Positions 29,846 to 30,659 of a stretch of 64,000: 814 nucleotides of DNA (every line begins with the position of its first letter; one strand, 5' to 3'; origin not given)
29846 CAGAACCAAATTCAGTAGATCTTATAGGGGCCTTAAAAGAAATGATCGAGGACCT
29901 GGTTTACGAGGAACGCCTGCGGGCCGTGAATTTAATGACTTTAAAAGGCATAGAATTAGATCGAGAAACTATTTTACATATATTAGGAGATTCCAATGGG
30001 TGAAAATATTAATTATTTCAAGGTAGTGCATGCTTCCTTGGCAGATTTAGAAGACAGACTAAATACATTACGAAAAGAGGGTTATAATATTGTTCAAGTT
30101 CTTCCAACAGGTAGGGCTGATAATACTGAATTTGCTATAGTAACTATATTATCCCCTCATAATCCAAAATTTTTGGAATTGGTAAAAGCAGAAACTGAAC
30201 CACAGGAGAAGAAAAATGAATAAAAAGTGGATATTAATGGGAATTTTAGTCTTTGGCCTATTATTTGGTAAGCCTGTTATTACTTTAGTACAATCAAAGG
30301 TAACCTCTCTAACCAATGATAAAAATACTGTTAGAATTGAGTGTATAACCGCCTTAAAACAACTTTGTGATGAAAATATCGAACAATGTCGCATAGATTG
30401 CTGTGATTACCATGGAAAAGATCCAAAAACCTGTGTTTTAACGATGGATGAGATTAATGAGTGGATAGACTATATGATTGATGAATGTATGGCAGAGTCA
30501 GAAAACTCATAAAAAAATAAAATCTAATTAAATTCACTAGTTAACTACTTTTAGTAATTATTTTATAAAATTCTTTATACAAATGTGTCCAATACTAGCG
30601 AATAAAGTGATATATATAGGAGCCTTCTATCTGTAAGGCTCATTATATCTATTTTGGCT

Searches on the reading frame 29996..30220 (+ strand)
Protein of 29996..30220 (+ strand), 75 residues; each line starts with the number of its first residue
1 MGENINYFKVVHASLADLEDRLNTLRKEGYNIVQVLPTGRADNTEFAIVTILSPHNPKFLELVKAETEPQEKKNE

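Call 7: search_protein_families(library=pfam, proteins=[window:29996-30220:+], max_evalue=1)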
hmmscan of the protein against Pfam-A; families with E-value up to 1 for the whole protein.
window:29996-30220:+ (75 aa): 1 family
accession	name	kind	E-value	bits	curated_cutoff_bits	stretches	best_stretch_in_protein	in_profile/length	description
PF17660.6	BTRD1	-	0.049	14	23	1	14-47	11-44/50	Polyglycine hydrolase-like, structural repeat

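Call 8: search_protein_families(library=phrogs, proteins=[window:29996-30220:+], max_evalue=1)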
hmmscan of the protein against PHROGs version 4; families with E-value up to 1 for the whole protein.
window:29996-30220:+ (75 aa): 2 families
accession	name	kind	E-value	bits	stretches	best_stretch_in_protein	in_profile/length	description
phrog_17689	-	unknown function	0.023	15.5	1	13-32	10-29/48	-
phrog_16003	-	unknown function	0.25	12.7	1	7-49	69-111/158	-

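Call 101: search_protein_families(library=ncbifam, proteins=[window:29996-30220:+], max_evalue=0.1)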
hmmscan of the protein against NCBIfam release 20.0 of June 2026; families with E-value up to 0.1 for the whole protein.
window:29996-30220:+ (75 aa): 0 families

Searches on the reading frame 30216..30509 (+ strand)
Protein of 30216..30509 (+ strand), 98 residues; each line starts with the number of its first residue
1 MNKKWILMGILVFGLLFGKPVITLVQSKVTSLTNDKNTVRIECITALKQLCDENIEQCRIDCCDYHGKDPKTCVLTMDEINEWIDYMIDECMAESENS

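Call 7: search_protein_families(library=pfam, proteins=[window:30216-30509:+], max_evalue=1)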
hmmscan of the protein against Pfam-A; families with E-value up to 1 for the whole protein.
window:30216-30509:+ (98 aa): 2 families
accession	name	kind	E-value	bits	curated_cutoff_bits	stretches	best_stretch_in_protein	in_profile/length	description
PF21581.3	SCD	-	0.052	14.3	27.5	1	32-53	39-60/75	Stromalin conservative domain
PF19638.4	DUF6141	-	0.22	11.8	27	1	10-72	60-122/164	Family of unknown function (DUF6141)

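Call 8: search_protein_families(library=phrogs, proteins=[window:30216-30509:+], max_evalue=1)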
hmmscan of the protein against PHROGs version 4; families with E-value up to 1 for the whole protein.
window:30216-30509:+ (98 aa): 3 families
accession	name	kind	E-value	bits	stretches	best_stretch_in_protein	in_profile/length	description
phrog_13281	-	unknown function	0.028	15.7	1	53-93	53-97/129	-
phrog_7508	-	unknown function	0.18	12.8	1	4-43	3-43/63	-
phrog_9319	-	unknown function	0.35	12.2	1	23-55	15-46/68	-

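Call 101: search_protein_families(library=ncbifam, proteins=[window:30216-30509:+], max_evalue=0.1)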
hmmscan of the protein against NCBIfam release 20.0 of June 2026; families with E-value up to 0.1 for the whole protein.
window:30216-30509:+ (98 aa): 0 families
